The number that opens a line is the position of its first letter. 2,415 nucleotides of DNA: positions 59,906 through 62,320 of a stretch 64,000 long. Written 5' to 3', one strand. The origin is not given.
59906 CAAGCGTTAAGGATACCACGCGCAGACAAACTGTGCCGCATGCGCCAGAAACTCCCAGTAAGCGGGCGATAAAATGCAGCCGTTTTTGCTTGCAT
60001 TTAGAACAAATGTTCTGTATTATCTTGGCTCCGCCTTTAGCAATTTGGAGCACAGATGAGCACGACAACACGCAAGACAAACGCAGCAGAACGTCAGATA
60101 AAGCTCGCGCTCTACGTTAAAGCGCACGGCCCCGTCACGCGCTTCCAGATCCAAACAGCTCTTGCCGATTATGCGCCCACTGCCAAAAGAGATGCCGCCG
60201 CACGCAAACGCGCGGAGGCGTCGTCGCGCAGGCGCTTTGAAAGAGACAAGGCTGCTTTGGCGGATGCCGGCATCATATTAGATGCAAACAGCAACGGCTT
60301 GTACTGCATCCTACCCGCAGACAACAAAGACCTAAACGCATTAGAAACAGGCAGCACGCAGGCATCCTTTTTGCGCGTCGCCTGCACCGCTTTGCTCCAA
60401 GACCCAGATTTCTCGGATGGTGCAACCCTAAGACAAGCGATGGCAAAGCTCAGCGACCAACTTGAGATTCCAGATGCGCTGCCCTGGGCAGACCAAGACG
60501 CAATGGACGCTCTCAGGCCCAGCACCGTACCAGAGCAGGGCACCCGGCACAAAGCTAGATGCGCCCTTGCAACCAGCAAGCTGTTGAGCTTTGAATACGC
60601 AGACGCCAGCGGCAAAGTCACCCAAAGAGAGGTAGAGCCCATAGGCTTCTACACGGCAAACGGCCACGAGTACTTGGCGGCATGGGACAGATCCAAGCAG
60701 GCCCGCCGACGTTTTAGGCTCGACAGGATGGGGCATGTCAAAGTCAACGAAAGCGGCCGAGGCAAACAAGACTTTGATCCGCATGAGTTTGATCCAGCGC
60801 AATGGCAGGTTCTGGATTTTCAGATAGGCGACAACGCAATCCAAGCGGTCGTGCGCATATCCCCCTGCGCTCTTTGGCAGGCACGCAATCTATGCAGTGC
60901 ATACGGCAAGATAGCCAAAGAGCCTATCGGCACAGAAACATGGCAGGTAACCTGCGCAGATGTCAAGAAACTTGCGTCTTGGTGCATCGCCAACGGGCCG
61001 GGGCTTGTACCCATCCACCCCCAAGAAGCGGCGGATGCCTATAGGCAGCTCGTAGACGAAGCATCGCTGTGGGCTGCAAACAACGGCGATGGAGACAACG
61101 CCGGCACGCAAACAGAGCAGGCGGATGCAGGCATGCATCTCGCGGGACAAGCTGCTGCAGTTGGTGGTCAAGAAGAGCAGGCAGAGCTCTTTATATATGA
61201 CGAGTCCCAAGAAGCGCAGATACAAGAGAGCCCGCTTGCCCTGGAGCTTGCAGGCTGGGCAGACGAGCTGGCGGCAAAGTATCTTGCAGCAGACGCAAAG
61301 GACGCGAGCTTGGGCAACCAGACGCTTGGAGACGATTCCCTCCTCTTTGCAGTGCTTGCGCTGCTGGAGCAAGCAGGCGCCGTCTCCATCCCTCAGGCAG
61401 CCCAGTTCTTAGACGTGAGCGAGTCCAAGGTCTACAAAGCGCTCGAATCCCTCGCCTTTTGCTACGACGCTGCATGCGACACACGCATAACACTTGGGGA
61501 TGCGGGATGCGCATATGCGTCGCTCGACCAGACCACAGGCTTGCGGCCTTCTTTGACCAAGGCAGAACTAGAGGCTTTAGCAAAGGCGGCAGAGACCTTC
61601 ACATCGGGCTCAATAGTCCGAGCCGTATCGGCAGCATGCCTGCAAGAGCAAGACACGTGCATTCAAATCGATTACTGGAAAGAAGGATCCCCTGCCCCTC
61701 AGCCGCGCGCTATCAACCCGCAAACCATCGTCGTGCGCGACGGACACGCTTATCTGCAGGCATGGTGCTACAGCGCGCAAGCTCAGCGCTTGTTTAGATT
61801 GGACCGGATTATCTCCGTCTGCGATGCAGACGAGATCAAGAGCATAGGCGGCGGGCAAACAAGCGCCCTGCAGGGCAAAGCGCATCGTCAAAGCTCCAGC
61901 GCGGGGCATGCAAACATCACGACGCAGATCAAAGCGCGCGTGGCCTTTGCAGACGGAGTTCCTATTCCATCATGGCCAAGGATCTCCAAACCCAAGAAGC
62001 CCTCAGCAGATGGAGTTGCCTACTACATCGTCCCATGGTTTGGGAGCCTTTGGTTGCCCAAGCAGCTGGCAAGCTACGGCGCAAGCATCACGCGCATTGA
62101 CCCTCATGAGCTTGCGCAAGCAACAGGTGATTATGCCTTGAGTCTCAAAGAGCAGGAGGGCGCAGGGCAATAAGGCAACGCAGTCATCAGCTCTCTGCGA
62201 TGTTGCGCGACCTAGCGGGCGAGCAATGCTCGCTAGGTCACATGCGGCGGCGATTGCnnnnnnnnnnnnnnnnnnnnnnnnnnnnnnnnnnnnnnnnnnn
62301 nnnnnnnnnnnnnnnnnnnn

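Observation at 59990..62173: Perfect LexA (Cheo) box inside the promoter of a fused PafBC-like double-WYL regulator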

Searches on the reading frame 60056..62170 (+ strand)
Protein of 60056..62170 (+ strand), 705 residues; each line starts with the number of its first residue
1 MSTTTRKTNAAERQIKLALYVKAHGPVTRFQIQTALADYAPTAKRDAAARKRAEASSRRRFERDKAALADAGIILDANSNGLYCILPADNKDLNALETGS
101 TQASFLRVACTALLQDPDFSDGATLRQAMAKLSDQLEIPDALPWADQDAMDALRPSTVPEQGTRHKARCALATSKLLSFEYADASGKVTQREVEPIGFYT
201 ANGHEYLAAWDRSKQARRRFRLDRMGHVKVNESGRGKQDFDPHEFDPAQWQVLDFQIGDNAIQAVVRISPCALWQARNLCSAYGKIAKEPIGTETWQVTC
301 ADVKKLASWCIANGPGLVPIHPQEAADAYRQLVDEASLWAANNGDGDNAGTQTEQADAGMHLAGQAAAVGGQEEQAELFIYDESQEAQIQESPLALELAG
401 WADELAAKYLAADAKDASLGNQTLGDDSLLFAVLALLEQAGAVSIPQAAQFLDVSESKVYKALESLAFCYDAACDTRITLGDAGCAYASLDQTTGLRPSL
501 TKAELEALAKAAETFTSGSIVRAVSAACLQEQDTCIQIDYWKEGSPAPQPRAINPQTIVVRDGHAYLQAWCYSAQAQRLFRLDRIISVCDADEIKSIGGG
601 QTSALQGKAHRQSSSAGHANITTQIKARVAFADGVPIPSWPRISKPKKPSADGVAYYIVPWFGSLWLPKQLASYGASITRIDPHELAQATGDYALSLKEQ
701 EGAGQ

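Call 3: search_protein_families(library=pfam, proteins=[window:60056-62170:+], max_evalue=1)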
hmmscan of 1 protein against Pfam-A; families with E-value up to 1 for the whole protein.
window:60056-62170:+ (705 aa): 7 families
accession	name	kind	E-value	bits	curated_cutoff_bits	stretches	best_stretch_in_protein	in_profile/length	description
PF13280.12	WYL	-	1.2e-29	102.5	21.8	2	170-230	9-70/70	WYL domain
PF25583.1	WCX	-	0.00033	21.4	23.9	1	261-336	2-75/76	WCX domain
PF13551.12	HTH_29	-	0.0074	16.8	28.1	1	434-465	5-35/64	Winged helix-turn helix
PF13384.12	HTH_23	-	0.025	14.8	24.6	1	433-463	10-38/50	Homeodomain-like domain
PF00563.25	EAL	-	0.025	14.4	31.3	1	422-528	94-199/236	EAL domain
PF19187.6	HTH_PafC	-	0.035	14.4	32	1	430-469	6-45/115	PafC helix-turn-helix domain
PF12728.13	HTH_17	-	0.2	12.4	27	1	444-463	3-22/51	Helix-turn-helix domain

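Call 4: search_protein_families(library=ncbifam, proteins=[window:60056-62170:+], max_evalue=1)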
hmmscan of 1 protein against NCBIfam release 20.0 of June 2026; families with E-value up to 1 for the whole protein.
window:60056-62170:+ (705 aa): 0 families

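Call 8: find_homologous_proteins(query=window:60056-62170:+, max_evalue=0.00001)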
Query window:60056-62170:+ (705 aa): 27 proteins with E <= 0.00001 among 8000 candidates.
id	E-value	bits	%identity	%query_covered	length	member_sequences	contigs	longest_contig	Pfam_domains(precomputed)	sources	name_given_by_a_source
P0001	0.0e+0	1548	98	100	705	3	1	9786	PF13280.13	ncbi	-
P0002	0.0e+0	1429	90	100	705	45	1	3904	PF13280.13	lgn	-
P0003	0.0e+0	1040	68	99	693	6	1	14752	PF13280.13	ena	-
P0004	8.6e-239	813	58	99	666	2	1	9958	PF13280.13,PF25583.2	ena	-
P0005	3.2e-238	811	56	99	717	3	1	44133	PF13280.13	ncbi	-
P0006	6.4e-232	790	55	99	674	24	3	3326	PF13280.13,PF25583.2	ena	-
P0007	2.4e-231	788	54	99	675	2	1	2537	PF13280.13,PF25583.2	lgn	-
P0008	2.2e-229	782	55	99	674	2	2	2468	PF13280.13,PF25583.2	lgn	-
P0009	5.5e-229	780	53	99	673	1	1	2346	PF13280.13,PF25583.2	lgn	-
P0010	1.3e-228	779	54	99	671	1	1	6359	PF13280.13,PF25583.2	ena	-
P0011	2.6e-228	778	54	99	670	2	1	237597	PF13280.13,PF25583.2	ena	-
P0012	2.9e-171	590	45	99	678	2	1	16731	PF13280.13,PF25583.2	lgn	-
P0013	3.0e-171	590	46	99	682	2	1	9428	PF13280.13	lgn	-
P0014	2.9e-170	586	44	97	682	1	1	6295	PF13280.13,PF25583.2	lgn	-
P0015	6.6e-170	585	45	97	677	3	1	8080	PF13280.13,PF25583.2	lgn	-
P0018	6.1e-149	516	42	99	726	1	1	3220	PF13280.13,PF25583.2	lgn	-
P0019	2.8e-143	497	42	99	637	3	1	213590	PF13280.13,PF25583.2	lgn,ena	-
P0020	2.2e-139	484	40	100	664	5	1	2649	PF13280.13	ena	-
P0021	6.2e-109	384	36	97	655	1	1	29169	PF13280.13,PF25583.2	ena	-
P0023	1.6e-15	75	23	82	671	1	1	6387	PF19187.7,PF13280.13,PF25583.2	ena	-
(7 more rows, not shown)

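Call 10: find_related_loci(query=A1, collection=genome_contigs, flank=10000)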
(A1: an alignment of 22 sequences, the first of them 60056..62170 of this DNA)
Query A1 (705 aa) in genome_contigs; peptide patterns used: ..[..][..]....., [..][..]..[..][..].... (x = any residue, [..] = any of these).
27 stretches matched a pattern; 6 encode a relative of the query (tblastn E <= 1e-3); 6 distinct loci.
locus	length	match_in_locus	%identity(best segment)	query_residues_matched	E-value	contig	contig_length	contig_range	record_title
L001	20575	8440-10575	56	1-700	0e+0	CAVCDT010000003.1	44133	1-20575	Akkermansia muciniphila isolate H07666-L1_cleanbin_000018 genome assembly, contig: Spades_H07666-L1_contig_379, whole ge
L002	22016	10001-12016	55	1-699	0e+0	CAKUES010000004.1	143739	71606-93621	MAG: uncultured Coriobacteriales bacterium isolate REFINED_METABAT215_TOP10_CONTIGS_1500_ASSEMBLY_K77_MERGED__Hadza_MoBi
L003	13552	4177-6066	69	1-699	0e+0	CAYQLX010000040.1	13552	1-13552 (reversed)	MAG TPA_asm: uncultured Coriobacteriaceae bacterium isolate binchicken_co323_306 genome assembly, contig: NODE_4902_leng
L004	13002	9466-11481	46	1-700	1e-175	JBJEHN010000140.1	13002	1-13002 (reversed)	MAG: Coriobacteriales bacterium isolate FUKU06_bin.003 NODE_882_length_13002_cov_19.588862, whole genome shotgun sequenc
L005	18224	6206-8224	46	1-700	1e-175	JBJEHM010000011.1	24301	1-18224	MAG: Coriobacteriales bacterium isolate PUUB41_bin.032 NODE_1212_length_24301_cov_18.727914, whole genome shotgun sequen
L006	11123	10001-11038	51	1-343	1e-95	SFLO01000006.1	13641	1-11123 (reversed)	MAG: Coriobacteriaceae bacterium isolate W2P13.069 Contig2079, whole genome shotgun sequence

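Call 17: find_encoding_contigs(protein=P0011, flank=10000, max_places=3)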
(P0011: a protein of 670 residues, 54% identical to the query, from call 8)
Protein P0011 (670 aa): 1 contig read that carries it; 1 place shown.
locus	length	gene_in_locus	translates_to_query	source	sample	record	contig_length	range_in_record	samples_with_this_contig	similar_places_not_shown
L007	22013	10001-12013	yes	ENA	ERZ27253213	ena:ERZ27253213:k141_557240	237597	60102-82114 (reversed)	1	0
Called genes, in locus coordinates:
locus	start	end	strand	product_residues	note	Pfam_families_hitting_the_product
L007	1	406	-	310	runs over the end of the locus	-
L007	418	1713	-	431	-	-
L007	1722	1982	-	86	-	PF12637:TSCPD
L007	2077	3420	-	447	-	PF00206:Lyase_1, PF10397:ADSL_C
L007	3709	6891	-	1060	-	PF04389:Peptidase_M28 (faint)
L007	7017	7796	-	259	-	PF00005:ABC_tran, PF13304:AAA_21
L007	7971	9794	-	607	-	PF00009:GTP_EFTU, PF22042:EF-G_D2, PF03144:GTP_EFTU_D2, PF00679:EFG_C, PF21018:BipA_C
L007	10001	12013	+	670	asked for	PF13280:WYL, PF25583:WCX (weak)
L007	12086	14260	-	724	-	PF00512:HisKA, PF02518:HATPase_c, PF00072:Response_reg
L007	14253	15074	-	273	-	PF00497:SBP_bac_3, PF12974:Phosphonate-bd (faint)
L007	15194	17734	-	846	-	PF01751:Toprim, PF01131:Topoisom_bac, PF01396:Zn_ribbon_Top1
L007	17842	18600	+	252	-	PF18912:DZR_2 (weak), PF00156:Pribosyltran (faint)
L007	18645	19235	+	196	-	-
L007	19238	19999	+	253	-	PF00902:TatC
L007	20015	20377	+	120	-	PF01155:HypA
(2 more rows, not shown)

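Call 19: search_solved_structures(query=A1, max_evalue=0.01, show_alignments=1)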
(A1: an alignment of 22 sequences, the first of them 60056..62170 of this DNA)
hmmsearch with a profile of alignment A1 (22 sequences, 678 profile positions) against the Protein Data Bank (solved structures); distinct sequences matched with E-value up to 0.01: 12.
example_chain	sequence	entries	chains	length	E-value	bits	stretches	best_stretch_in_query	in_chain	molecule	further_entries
6sj9_A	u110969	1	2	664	3.1e-28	101.9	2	51-342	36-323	Proteasome accessory factor B/C (PafBC)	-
7p5x_AY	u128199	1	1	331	7.6e-18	67.6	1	49-228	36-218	Transcriptional regulator-like protein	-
9fnd_X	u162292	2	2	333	7.8e-18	67.5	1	49-228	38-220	Transcriptional regulator-like protein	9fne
7p5x_AX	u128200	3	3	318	4.7e-16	61.6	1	512-672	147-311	PafC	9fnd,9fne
9cu3_B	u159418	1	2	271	9.1e-09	37.6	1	95-255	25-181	WYL domain-containing protein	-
9pfq_Q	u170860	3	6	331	1.7e-08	36.7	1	97-255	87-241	WYL domain-containing protein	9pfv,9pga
8tp8_A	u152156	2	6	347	1.8e-08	36.6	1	97-255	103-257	DeoR-family transcriptional regulator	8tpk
7tzv_A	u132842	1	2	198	1.2e-06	30.6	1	161-257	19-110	WYL domain-containing protein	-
7u02_B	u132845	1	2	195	1.2e-06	30.6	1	161-257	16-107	WYL domain-containing protein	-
7tb5_A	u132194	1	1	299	1.7e-05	26.7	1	519-585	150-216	WYL domain-containing protein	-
7t8k_A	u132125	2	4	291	2.9e-05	26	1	502-583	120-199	BrxR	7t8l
8bnv_A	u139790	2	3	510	0.0029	19.4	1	515-576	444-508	AAA family ATPase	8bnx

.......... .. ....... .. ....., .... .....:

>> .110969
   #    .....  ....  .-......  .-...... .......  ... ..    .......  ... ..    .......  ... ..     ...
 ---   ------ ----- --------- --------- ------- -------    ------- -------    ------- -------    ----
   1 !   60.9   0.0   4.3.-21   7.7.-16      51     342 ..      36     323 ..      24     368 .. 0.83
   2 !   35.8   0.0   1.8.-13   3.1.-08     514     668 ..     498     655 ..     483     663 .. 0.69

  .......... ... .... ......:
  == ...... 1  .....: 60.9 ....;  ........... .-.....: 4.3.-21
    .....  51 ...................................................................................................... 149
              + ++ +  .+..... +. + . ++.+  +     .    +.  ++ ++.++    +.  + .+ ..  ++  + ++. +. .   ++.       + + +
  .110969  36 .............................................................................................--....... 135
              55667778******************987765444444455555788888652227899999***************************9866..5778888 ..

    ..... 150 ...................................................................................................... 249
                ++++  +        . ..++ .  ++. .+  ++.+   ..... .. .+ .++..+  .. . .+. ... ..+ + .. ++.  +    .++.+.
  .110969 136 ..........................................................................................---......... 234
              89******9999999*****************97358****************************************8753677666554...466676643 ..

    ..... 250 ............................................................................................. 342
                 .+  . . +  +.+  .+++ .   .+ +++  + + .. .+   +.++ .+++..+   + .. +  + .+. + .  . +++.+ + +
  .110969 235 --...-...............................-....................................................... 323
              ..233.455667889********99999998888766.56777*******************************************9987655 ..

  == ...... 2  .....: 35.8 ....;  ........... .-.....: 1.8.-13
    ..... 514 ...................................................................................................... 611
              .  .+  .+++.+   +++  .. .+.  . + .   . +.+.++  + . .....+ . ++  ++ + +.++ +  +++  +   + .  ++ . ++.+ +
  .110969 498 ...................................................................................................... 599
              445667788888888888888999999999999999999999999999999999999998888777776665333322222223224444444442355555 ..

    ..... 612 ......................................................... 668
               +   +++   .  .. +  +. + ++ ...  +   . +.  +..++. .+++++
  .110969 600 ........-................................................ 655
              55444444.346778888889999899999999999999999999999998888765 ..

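Call 22: find_encoding_contigs(protein=P0019, flank=10000, max_places=2)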
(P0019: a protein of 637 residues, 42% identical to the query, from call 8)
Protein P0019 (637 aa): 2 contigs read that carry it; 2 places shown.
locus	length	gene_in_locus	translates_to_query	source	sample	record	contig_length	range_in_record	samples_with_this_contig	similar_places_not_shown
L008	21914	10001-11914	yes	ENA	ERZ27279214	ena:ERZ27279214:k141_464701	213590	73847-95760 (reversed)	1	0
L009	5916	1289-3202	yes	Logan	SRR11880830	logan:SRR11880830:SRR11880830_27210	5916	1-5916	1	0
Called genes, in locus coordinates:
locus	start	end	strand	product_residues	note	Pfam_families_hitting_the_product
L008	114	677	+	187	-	-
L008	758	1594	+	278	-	PF23023:Anti-Pycsar_Apyc1, PF00753:Lactamase_B, PF12706:Lactamase_B_2 (weak)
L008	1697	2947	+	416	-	PF07690:MFS_1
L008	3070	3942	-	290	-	-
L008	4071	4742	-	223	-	PF03308:MeaB (weak), PF02492:cobW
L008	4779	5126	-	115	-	PF01155:HypA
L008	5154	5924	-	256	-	PF00902:TatC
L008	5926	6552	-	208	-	PF02416:TatA_B_E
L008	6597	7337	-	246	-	PF18912:DZR_2 (weak)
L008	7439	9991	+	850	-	PF01751:Toprim, PF01131:Topoisom_bac, PF01396:Zn_ribbon_Top1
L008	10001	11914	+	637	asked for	PF25583:WCX (faint), PF13280:WYL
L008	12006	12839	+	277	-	PF00456:Transketolase_N, PF13292:DXP_synthase_N (weak), PF00676:E1_dh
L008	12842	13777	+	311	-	PF02779:Transket_pyr, PF02780:Transketolase_C, PF22613:Transketolase_C_1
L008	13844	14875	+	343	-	PF00348:polyprenyl_synt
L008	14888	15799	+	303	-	PF01471:PG_binding_1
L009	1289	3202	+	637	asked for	PF25583:WCX (faint), PF13280:WYL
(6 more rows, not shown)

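Call 23: find_encoding_contigs(protein=P0021, flank=10000, max_places=2)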
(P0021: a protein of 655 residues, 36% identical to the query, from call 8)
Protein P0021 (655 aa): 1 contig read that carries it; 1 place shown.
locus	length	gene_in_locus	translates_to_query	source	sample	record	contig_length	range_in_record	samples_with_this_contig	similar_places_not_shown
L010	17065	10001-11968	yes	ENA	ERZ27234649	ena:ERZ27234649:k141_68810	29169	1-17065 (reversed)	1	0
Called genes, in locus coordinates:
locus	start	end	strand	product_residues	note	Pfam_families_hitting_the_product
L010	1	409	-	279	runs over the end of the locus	-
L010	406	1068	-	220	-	PF08666:SAF, PF13144:ChapFlgA (weak), PF16976:RcpC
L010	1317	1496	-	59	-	-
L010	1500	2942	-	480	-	PF22039:HUTI_composite_bact, PF01979:Amidohydro_1, PF07969:Amidohydro_3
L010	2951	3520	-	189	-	-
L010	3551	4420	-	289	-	PF01259:SAICAR_synt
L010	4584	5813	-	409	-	PF00672:HAMP, PF00512:HisKA, PF02518:HATPase_c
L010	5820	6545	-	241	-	PF00072:Response_reg, PF00486:Trans_reg_C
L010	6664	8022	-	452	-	-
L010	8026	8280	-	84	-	PF12637:TSCPD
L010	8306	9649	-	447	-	PF00206:Lyase_1, PF10397:ADSL_C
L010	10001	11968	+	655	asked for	PF13280:WYL, PF25583:WCX (faint), PF13280:WYL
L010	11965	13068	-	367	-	-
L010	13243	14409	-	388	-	PF00266:Aminotran_5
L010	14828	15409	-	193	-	PF02482:Ribosomal_S30AE, PF16321:Ribosom_S30AE_C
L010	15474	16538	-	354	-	PF00497:SBP_bac_3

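Call 26: find_encoding_contigs(protein=window:60056-62170:+, flank=10000, max_places=4)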
Protein window:60056-62170:+ (705 aa): no gene with exactly this product is on record in the collection.

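Call 32: list_cluster_members(proteins=[P0001, P0003, P0005])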
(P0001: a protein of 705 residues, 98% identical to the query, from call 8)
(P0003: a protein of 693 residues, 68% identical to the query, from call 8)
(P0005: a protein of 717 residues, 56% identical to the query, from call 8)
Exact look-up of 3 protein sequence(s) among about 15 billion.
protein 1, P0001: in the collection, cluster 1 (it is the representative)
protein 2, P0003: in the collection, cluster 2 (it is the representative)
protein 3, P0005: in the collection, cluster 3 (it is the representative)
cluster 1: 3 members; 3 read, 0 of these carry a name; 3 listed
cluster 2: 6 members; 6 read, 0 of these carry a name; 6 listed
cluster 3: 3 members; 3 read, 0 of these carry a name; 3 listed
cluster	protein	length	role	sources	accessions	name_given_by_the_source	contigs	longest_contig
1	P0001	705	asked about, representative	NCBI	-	-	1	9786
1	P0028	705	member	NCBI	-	-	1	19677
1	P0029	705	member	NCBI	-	-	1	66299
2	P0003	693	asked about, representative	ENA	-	-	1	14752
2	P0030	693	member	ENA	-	-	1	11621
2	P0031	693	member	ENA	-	-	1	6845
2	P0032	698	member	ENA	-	-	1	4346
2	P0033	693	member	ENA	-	-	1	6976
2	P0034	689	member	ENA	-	-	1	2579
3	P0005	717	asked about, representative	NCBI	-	-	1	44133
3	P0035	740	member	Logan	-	-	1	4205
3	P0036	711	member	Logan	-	-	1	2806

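Call 33: find_encoding_contigs(protein=P0018, flank=10000, max_places=2)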
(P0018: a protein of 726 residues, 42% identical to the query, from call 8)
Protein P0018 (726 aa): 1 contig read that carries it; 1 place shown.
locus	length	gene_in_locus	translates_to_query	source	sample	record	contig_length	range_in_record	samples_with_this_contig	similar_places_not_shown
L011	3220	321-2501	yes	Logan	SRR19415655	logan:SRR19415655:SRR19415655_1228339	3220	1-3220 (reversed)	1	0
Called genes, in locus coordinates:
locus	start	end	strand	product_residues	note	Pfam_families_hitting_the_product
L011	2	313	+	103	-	?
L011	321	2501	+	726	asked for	PF13280:WYL, PF25583:WCX (faint), PF13280:WYL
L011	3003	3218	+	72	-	?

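Call 34: find_encoding_contigs(protein=P0020, flank=10000, max_places=2)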
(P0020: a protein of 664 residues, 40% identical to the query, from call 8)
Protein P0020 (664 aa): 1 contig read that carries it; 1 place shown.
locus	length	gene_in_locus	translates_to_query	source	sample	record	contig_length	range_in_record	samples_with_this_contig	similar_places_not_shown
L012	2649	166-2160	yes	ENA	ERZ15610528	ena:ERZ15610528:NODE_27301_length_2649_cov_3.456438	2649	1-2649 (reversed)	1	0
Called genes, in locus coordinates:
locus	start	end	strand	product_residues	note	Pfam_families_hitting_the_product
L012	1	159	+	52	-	?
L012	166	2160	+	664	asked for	PF13280:WYL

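Call 35: find_encoding_contigs(protein=P0023, flank=10000, max_places=2)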
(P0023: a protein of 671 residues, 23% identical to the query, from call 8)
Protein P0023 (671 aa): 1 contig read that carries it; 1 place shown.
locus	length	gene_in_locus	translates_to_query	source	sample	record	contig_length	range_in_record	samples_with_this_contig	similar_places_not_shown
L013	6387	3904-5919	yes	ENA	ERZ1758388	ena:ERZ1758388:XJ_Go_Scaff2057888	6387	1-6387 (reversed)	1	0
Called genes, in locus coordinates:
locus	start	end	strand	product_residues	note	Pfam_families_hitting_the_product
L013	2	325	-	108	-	?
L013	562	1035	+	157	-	PF01590:GAF, PF13185:GAF_2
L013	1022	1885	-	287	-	PF02737:3HCDH_N, PF00725:3HCDH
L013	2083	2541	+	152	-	PF17032:Zn_ribbon_15 (faint), PF13248:Zn_ribbon_3 (faint), PF12773:DZR, PF13240:Zn_Ribbon_1 (faint)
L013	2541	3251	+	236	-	-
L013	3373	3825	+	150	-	-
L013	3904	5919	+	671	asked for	PF19187:HTH_PafC (faint), PF13280:WYL, PF25583:WCX (weak), PF13280:WYL, PF25583:WCX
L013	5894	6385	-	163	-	?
